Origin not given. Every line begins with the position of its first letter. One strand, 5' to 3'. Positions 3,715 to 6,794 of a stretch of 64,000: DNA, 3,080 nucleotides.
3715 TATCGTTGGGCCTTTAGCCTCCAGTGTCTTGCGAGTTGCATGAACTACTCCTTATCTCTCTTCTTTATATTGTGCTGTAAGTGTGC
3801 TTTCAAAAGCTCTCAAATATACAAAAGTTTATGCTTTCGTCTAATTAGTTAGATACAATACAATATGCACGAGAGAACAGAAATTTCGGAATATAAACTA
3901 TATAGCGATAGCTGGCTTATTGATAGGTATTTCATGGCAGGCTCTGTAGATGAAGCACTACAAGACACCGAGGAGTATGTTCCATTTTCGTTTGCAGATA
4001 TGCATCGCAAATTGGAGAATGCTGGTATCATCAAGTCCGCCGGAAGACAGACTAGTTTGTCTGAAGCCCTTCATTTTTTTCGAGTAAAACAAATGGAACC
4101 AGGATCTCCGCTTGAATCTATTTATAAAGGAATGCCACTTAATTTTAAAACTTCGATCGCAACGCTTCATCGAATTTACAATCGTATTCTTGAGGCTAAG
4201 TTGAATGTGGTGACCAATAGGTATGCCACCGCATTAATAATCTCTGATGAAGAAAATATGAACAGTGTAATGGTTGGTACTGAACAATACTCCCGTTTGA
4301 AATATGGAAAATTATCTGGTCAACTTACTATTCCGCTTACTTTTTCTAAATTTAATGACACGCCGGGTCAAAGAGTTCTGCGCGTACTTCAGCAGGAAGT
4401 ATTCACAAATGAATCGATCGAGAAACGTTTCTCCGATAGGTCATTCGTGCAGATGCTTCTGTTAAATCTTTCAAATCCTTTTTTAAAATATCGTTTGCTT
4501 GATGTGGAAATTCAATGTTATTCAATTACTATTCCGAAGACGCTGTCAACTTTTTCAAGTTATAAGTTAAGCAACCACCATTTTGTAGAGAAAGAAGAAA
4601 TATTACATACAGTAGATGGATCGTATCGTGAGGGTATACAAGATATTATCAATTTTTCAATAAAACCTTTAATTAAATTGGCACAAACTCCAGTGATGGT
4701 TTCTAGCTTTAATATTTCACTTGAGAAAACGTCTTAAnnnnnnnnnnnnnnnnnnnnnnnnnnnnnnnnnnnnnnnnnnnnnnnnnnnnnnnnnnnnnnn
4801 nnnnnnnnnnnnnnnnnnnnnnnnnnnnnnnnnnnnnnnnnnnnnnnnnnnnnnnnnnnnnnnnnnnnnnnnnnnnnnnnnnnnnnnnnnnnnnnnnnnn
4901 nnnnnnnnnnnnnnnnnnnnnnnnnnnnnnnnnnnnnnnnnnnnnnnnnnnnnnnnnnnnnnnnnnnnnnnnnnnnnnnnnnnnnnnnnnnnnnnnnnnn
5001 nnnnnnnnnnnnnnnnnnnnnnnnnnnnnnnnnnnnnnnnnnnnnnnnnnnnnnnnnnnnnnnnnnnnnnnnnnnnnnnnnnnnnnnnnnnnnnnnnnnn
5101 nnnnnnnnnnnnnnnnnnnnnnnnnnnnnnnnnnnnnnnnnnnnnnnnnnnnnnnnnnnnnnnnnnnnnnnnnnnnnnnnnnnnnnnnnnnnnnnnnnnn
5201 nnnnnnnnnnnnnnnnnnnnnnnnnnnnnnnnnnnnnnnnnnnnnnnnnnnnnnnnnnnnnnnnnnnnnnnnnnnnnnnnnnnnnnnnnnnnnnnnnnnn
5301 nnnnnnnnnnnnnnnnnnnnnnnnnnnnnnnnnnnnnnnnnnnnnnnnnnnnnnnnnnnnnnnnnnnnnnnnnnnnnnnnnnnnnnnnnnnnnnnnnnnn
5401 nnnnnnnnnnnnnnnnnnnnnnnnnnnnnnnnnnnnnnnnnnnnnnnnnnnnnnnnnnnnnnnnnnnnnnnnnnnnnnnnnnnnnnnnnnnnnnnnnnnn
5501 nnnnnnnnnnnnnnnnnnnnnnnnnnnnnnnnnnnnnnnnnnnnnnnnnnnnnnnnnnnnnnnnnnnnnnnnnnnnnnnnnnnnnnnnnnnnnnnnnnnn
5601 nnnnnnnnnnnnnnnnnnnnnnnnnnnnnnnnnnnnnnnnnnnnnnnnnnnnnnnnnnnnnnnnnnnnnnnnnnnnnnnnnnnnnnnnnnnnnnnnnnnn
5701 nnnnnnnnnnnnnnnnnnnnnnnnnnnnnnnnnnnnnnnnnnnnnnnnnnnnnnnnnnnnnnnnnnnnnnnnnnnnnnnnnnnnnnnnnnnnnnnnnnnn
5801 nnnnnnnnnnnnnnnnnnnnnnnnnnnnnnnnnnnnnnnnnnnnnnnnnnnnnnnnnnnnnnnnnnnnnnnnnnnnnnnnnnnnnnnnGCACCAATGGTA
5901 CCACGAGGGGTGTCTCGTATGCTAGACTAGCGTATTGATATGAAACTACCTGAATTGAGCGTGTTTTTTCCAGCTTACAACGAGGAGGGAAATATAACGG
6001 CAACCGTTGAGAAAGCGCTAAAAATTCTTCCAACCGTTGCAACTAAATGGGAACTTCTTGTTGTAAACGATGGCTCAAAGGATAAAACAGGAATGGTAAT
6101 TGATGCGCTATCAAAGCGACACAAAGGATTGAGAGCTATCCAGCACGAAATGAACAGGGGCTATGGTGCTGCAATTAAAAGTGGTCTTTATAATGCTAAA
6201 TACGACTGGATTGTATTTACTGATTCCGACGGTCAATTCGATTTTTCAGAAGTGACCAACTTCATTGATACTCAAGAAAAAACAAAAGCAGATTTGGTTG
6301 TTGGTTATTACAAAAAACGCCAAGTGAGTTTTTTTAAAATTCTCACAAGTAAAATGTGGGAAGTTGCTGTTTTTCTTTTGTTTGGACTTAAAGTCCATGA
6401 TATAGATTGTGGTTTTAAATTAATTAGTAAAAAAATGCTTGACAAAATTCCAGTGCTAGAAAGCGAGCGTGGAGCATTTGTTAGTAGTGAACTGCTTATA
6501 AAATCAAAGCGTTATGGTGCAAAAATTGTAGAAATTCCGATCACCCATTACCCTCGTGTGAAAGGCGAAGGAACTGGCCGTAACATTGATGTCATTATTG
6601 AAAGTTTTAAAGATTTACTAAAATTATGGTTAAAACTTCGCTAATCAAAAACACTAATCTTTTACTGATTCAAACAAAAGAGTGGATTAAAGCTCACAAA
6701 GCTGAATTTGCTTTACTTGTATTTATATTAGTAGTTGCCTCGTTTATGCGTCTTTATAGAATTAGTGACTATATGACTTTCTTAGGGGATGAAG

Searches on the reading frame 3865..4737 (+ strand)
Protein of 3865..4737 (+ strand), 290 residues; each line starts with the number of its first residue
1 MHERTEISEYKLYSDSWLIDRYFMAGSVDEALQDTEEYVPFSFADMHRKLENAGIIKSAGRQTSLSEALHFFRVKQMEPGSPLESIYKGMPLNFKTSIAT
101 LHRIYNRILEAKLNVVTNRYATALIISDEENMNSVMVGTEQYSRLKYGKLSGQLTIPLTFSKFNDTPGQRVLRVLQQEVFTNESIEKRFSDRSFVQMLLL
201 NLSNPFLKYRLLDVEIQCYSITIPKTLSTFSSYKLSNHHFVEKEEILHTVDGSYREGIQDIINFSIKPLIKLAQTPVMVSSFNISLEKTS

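Call 41: search_protein_families(library=pfam, proteins=[window:3865-4737:+], max_evalue=1)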
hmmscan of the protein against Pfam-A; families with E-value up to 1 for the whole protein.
window:3865-4737:+ (290 aa): 1 family
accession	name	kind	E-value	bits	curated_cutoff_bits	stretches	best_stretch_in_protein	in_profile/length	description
PF00455.28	DeoRC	-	0.055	13.9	31.8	1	100-142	30-73/160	DeoR C terminal sensor domain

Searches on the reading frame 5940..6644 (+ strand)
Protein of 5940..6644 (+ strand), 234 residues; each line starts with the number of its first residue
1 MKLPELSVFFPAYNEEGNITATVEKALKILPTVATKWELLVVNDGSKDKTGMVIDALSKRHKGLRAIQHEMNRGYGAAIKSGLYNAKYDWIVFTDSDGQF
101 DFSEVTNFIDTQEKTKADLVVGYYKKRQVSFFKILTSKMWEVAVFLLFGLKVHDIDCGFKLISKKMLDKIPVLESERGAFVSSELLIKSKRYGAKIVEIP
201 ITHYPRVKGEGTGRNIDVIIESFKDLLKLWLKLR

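Call 7: search_protein_families(library=pfam, proteins=[window:5940-6644:+], max_evalue=0.001)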
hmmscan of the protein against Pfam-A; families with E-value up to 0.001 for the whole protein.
window:5940-6644:+ (234 aa): 3 families
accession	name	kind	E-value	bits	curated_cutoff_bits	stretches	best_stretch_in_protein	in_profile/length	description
PF00535.33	Glycos_transf_2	-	5.7e-28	98.4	23.3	1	7-170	1-167/168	Glycosyl transferase family 2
PF13641.12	Glyco_tranf_2_3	-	7.1e-07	29.9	27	1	4-97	1-96/230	Glycosyltransferase like family 2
PF10111.15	Glyco_tranf_2_2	-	2.3e-05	24.5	27.3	1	7-141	1-143/276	Glycosyltransferase like family 2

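Call 10: search_protein_families(library=ncbifam, proteins=[window:5940-6644:+], max_evalue=0.01)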
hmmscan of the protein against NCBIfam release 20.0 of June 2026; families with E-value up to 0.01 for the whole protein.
window:5940-6644:+ (234 aa): 24 families
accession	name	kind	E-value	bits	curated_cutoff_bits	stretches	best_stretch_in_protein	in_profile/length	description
NF007986.1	PRK10714.1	equivalog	3.8e-19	68.8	529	1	4-212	6-209/316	undecaprenyl-phosphate 4-deoxy-4-formamido-L-arabinose transferase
TIGR03937.1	PgaC_IcaA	equivalog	4.6e-19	68.7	422.3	1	3-110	44-148/407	poly-beta-1,6-N-acetyl-D-glucosamine synthase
NF047588.1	GlcsyltransPgfSStrep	equivalog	3e-15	56.2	500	1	6-173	3-170/308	glycosyltransferase PgfS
NF041391.1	DPhHxTase_Halo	equivalog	3.4e-15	55.6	375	1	12-211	3-190/213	dolichyl-phosphate hexose transferase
NF058614.1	PPMAGASynPpgS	equivalog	3.5e-14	52.8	370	1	8-221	4-218/226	polyprenyl-phospho-N-acetylgalactosaminyl synthase PpgS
TIGR04182.1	glyco_TIGR04182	equivalog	4.6e-13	49.2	325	1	6-212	2-199/293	S-layer glycoprotein N-glycosyltransferase AglJ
NF047683.1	TeichurnBiosyTuaG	equivalog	7e-13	48.8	400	1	4-110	6-109/252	teichuronic acid biosynthesis protein TuaG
NF041875.1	EPS_EpsD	equivalog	7.7e-12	45.2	370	1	6-122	1-114/325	exopolysaccharide biosynthesis glycosyltransferase EpsD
NF007482.0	PRK10073.1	equivalog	1.2e-10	40.9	423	1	4-112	6-110/334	glycosyltransferase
NF038302.1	EPS_HpsE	equivalog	1.7e-09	37.1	300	1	5-101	2-100/307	hormogonium polysaccharide biosynthesis glycosyltransferase HpsE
TIGR03965.1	mycofact_glyco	equivalog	1.7e-08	33.8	280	1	4-97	74-164/467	mycofactocin biosynthesis glycosyltransferase MftF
NF010496.0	PRK13915.1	equivalog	1.9e-08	33.8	262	1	5-124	32-155/307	glucosyl-3-phosphoglycerate synthase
TIGR04283.1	glyco_like_mftF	equivalog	2.1e-08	34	182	1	6-112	1-97/221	TIGR04283 family arsenosugar biosynthesis glycosyltransferase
TIGR03111.1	glyc2_xrt_Gpos1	hypoth_equivalog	1.4e-07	30.7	363.95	1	2-115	47-159/439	TIGR03111 family XrtG-associated glycosyltransferase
TIGR03469.1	HpnB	hypoth_equivalog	3.3e-05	23.1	379.25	1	3-121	43-169/386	hopene-associated glycosyltransferase HpnB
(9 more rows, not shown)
